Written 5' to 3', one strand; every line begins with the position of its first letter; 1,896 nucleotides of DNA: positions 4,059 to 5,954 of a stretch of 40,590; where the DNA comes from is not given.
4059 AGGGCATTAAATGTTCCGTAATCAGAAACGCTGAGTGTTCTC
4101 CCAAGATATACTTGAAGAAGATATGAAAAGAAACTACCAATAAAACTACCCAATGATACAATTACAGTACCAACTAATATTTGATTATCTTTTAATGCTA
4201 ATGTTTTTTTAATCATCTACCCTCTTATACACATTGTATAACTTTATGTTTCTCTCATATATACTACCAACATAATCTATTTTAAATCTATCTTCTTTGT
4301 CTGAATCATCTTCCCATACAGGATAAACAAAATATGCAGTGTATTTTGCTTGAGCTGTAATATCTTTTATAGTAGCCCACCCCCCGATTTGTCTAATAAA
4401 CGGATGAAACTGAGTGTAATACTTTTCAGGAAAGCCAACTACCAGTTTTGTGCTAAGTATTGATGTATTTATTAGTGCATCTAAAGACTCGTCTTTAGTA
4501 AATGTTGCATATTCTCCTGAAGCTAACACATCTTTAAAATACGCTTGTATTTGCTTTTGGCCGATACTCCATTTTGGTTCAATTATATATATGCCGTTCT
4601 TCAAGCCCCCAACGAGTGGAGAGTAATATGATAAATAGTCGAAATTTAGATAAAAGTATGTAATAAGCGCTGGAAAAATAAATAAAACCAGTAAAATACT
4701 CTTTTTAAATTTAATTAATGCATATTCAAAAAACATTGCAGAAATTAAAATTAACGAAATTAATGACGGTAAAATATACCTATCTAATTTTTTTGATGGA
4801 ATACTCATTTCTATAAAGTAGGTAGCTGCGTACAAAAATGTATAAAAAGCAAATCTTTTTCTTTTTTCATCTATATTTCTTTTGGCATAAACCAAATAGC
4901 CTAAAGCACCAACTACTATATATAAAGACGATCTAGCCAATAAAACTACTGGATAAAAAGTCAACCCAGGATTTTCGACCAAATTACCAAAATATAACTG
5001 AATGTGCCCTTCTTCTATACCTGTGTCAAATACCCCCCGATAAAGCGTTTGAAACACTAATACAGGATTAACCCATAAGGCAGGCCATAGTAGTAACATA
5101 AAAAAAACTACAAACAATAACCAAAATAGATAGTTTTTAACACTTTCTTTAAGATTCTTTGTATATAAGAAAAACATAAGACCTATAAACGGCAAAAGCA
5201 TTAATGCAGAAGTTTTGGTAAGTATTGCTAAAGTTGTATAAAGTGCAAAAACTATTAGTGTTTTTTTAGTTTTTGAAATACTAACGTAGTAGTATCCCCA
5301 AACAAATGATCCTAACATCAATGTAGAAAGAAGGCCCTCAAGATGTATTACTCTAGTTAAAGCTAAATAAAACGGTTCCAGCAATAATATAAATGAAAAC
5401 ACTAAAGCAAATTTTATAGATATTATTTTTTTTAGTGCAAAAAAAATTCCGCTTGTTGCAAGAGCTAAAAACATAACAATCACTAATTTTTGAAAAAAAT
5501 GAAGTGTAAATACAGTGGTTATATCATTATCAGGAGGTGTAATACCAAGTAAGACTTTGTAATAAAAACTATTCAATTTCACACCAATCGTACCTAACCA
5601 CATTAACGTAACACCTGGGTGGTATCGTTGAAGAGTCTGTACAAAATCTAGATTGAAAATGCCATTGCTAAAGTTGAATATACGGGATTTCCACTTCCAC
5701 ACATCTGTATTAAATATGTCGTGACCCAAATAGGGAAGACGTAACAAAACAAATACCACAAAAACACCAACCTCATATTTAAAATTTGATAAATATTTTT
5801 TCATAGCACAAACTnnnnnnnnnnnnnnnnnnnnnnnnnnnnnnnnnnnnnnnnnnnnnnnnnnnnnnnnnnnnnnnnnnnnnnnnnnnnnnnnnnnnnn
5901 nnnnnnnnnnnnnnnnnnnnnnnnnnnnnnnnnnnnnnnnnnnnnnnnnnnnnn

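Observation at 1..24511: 24.5-kb one-strand super-operon for lipid-carrier-dependent extracytoplasmic glycosylation (5 GT-C, 4 polyprenyl-P-sugar synthases, 4 translocator candidates)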

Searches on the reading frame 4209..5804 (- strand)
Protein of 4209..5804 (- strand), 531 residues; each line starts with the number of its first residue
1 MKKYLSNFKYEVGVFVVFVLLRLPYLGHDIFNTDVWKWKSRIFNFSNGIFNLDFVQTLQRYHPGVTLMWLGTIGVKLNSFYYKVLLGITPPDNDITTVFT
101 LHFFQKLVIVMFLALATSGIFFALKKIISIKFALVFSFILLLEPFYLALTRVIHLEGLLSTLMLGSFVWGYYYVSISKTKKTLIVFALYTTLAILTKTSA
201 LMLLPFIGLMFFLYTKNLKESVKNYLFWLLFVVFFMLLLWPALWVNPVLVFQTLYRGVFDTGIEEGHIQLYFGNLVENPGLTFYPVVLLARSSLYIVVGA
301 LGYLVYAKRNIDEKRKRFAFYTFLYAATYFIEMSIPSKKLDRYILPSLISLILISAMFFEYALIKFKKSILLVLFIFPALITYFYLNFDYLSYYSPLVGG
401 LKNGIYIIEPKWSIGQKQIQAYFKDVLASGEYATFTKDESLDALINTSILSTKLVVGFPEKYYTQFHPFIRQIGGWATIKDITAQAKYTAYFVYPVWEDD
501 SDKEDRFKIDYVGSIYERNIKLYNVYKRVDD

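Call 4: search_protein_families(library=pfam, proteins=[window:4209-5804:-], max_evalue=0.01)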
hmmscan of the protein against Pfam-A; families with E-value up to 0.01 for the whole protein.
window:4209-5804:- (531 aa): 1 family
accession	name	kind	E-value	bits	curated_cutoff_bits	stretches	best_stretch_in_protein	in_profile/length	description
PF14897.12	EpsG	-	0.0096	15.5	30.1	0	108-389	64-314/326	EpsG family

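Call 9: search_protein_families(library=ncbifam, proteins=[window:4209-5804:-], max_evalue=0.001)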
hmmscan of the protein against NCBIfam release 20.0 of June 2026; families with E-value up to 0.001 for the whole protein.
window:4209-5804:- (531 aa): 0 families

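Call 31: search_solved_structures(query=A2, max_evalue=1)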
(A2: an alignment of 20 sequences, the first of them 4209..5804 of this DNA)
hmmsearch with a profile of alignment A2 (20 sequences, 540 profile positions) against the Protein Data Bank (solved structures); distinct sequences matched with E-value up to 1: 1.
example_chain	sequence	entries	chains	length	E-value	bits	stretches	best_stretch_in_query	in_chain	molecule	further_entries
6p25_B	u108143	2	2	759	0.026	16.5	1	112-246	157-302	Dolichyl-phosphate-mannose--protein mannosyltransferase 2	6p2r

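Call 63: find_homologous_proteins(query=window:4209-5804:-, max_evalue=0.00001)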
Query window:4209-5804:- (531 aa): 423 proteins with E <= 0.00001 among 8000 candidates; the best 120 are listed.
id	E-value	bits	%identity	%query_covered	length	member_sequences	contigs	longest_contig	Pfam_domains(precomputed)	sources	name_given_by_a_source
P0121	0.0e+0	1165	100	100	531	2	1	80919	-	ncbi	-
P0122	4.6e-192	658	58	100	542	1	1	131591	PF02366.25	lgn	-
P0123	1.7e-185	636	58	100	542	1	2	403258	PF02366.25,PF13231.13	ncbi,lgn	-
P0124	7.8e-184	631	56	100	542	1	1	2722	PF02366.25,PF13231.13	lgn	-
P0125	1.7e-182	626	55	100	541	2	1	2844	PF02366.25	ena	-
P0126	4.7e-180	618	52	100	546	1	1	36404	PF13231.13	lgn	-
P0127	3.1e-178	612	53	100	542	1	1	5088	-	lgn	-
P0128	1.7e-176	606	52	100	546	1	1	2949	PF13231.13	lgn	-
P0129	9.5e-174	597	52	100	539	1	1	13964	PF02366.25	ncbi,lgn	-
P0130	6.9e-173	595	54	99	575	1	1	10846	PF02366.25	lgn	-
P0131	2.9e-172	593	50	99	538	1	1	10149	PF13231.13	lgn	-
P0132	4.3e-171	589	52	100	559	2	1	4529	PF02366.25,PF13231.13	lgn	-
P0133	1.8e-170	587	51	99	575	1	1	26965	-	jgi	jgi:hypothetical protein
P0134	2.3e-169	583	50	100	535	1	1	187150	PF02366.25,PF13231.13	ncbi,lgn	-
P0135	1.3e-168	580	50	100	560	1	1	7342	PF02366.25,PF13231.13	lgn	-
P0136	8.7e-167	574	49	100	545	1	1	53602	PF13231.13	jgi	jgi:hypothetical protein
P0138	1.9e-166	573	49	100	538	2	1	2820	PF13231.13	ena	-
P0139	4.6e-165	569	51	99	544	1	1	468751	PF13231.13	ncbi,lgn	-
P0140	1.3e-163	564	50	97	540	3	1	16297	PF02366.25,PF13231.13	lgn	-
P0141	3.1e-163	563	49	99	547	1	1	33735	PF13231.13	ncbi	ncbi:ArnT family glycosyltransferase [Patescibacteria group bacterium]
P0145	7.8e-162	558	49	100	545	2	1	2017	PF13231.13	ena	-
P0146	3.0e-160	553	50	99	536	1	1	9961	PF02366.25,PF13231.13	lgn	-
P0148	4.4e-159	549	50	100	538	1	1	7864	PF02366.25,PF13231.13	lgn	-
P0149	4.8e-159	549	48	99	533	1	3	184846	PF13231.13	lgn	-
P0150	6.3e-159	548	48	98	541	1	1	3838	PF13231.13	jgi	-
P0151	2.3e-158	547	47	98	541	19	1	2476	PF13231.13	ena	-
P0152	3.1e-158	546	47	99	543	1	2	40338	PF13231.13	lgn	-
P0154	1.3e-157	544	49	100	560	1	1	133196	PF02366.25,PF13231.13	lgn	-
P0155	1.6e-157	544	47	100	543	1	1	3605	PF02366.25,PF13231.13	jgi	jgi:hypothetical protein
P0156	1.8e-157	544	47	98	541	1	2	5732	PF13231.13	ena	-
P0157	2.4e-157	543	48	100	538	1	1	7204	PF02366.25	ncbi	-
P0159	4.4e-157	542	51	99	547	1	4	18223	PF02366.25,PF13231.13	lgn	-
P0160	1.2e-156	541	49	99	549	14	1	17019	PF13231.13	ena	-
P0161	1.2e-156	541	50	97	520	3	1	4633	PF02366.25,PF13231.13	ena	-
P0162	3.4e-156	539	47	99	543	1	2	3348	PF02366.25,PF13231.13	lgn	-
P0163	3.4e-156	539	50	100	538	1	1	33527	PF13231.13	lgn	-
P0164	3.6e-156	539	48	100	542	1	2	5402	PF13231.13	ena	-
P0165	4.9e-156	539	48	100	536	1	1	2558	PF13231.13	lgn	-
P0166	5.3e-156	539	47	99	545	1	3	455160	PF02366.25,PF13231.13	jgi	jgi:hypothetical protein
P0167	6.3e-156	539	48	100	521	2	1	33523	PF13231.13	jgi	-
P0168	1.6e-155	537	48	99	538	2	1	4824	PF02366.25,PF13231.13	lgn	-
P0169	3.0e-155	536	48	99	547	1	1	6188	PF13231.13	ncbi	-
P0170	4.4e-155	536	49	100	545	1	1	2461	PF13231.13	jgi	jgi:hypothetical protein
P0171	8.1e-155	535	48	99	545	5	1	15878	PF13231.13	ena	-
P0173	4.8e-154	532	49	98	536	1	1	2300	PF02366.25,PF13231.13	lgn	-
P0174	5.0e-154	532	47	100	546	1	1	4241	PF02366.25,PF13231.13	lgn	-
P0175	1.1e-153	531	47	99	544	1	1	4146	PF13231.13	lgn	-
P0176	6.7e-153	529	49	98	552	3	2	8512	PF13231.13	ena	-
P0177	7.8e-153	528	48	99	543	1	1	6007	PF13231.13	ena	-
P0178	8.3e-153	528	49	99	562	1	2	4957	PF02366.25,PF13231.13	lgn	-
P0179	9.0e-153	528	47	99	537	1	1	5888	PF02366.25,PF13231.13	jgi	jgi:4-amino-4-deoxy-L-arabinose transferase-like glycosyltransferase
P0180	1.5e-152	527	48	99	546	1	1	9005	PF13231.13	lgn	-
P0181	5.5e-152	526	47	100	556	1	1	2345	PF13231.13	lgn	-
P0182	6.0e-152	525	47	99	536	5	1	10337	PF13231.13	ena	-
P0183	6.5e-152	525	45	95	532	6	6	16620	PF13231.13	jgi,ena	-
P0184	9.0e-152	525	47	99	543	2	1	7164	PF13231.13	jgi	-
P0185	1.5e-151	524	47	99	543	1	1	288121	PF02366.25,PF13231.13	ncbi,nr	ncbi:glycosyltransferase family 39 protein [Patescibacteria group bacterium]|nr:glycosyltransferase 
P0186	3.7e-151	523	49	99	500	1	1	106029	PF13231.13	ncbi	ncbi:ArnT family glycosyltransferase [Patescibacteria group bacterium]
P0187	4.0e-151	523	47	99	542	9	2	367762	PF13231.13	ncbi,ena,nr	ncbi:hypothetical protein HN803_01645 [candidate division WWE3 bacterium]|nr:hypothetical protein [c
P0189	6.6e-151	522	48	99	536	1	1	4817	PF02366.25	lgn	-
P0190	7.2e-151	522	47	99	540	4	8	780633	PF13231.13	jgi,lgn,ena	jgi:hypothetical protein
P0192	3.1e-150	520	47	100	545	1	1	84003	PF13231.13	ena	-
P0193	6.1e-150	519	50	96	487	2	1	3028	PF13231.13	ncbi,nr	ncbi:glycosyltransferase family 39 protein [Patescibacteria group bacterium]|nr:glycosyltransferase 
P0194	1.4e-149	518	46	98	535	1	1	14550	PF13231.13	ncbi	-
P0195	1.5e-149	518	46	98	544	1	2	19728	PF02366.25,PF13231.13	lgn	-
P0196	2.6e-149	517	45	100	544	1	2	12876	PF13231.13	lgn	-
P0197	5.2e-149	516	47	99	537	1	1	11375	PF02366.25,PF13231.13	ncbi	-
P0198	6.5e-149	515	48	99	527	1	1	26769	PF13231.13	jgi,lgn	jgi:hypothetical protein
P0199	1.2e-148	515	46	99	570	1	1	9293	PF13231.13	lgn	-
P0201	1.8e-148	514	47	98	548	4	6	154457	PF13231.13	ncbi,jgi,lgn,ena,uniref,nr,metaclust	ncbi:hypothetical protein A2886_00970 [candidate division WWE3 bacterium RIFCSPHIGHO2_01_FULL_42_13]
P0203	2.7e-148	513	46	100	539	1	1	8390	PF13231.13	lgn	-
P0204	3.0e-148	513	46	100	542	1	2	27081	PF02366.25,PF13231.13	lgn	-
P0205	5.8e-148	512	48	100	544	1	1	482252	PF13231.13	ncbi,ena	-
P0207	8.4e-148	512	47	97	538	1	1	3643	PF02366.25,PF13231.13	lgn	-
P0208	8.7e-148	512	44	100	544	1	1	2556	PF02366.25,PF13231.13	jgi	jgi:hypothetical protein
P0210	1.2e-147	511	46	99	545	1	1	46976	PF13231.13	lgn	-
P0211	2.0e-147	511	46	99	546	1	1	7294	PF02366.25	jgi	jgi:4-amino-4-deoxy-L-arabinose transferase-like glycosyltransferase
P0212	3.5e-147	510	46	99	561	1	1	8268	PF13231.13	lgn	-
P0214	5.7e-147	509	45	99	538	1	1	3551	PF02366.25,PF13231.13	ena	-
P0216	1.2e-146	508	46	97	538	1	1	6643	PF02366.25,PF13231.13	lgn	-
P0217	1.6e-146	508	47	98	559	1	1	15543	PF02366.25,PF13231.13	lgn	-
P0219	4.5e-146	506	47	98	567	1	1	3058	PF13231.13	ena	-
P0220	8.1e-146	505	48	97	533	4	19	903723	PF13231.13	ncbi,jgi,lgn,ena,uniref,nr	ncbi:hypothetical protein A3K34_03090 [candidate division WWE3 bacterium RIFOXYC1_FULL_40_10]|uniref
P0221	1.1e-145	505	46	99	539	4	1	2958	PF13231.13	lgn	-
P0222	1.6e-145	504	46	100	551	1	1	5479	PF13231.13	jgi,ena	-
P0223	1.9e-145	504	46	100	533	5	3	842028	PF13231.13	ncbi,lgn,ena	-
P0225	5.7e-145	502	46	99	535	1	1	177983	PF13231.13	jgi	jgi:hypothetical protein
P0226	1.0e-144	502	46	95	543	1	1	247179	PF13231.13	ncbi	-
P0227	1.2e-144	501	47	98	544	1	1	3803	PF02366.25,PF13231.13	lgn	-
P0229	2.0e-144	501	48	99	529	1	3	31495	PF13231.13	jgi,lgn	-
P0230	3.4e-144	500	48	99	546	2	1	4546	PF13231.13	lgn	-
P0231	4.8e-144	499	45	99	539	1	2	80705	PF13231.13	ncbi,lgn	-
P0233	5.6e-144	499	47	95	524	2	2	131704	PF13231.13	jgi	jgi:hypothetical protein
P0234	7.5e-144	499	46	100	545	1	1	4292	PF13231.13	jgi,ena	-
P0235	7.7e-144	499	46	99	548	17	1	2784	PF13231.13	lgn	-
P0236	1.1e-143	498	45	97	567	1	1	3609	PF02366.25,PF13231.13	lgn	-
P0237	1.1e-143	498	46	99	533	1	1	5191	PF13231.13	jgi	jgi:hypothetical protein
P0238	1.3e-143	498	46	99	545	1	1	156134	PF13231.13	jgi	jgi:hypothetical protein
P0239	1.4e-143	498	48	99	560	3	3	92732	PF13231.13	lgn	-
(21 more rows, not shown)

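Call 64: find_encoding_contigs(protein=P0121, flank=10000, max_places=2)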
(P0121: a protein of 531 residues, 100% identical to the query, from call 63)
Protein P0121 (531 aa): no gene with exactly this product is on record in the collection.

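Call 79: list_cluster_members(proteins=[P0121, P0001])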
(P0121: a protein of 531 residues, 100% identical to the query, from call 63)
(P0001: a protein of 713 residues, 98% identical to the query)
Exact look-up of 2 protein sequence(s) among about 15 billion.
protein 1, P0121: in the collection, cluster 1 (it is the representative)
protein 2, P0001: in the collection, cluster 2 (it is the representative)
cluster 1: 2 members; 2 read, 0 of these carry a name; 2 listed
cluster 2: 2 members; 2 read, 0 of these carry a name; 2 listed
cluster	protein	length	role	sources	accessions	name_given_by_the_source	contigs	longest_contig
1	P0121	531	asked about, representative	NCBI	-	-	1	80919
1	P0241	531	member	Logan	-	-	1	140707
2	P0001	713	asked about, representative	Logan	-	-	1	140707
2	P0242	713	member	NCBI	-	-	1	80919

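Call 84: predict_structure(alignment_id=A6)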
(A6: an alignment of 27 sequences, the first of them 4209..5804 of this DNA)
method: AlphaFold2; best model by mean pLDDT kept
length: 531 residues; sequences in the alignment: 27
mean_pLDDT: 89.9   pTM: 0.91
mean pLDDT of the five models: 89.9, 89.7, 89.7, 86.1, 84.7
residues with pLDDT >= 90: 343; 70-90: 152; 50-70: 35; < 50: 1
segments of 3 or more residues with pLDDT < 50: none
pLDDT, mean of each block of 10 residues (from residue 1): 83 96 88 87 93 91 91 96 93 87 96 98 97 94 89 93 98 95 98 95 95 94 97 97 95 84 71 88 90 90 90 95 94 77 92 95 78 65 59 80 88 87 94 88 88 93 91 94 89 93 91 92 92 52
secondary structure, 60 per line:
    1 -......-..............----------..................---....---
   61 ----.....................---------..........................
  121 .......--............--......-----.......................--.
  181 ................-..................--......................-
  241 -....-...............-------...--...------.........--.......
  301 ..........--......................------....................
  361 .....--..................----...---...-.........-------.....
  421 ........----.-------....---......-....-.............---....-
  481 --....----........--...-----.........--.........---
elements in order: H2-7 H9-22 H33-50 H54-57 H65-85 H95-127 H130-141 H144-149 H155-177 H180-196 H198-215 H218-239 H242-245 H247-261 E269-271 E274-276 H283-291 H294-310 H313-334 H341-365 H368-385 H400-407 H416-428 H441-444 H448-452 E455-458 H460-472 E476-479 H483-486 E491-495 E509-517 E520-528
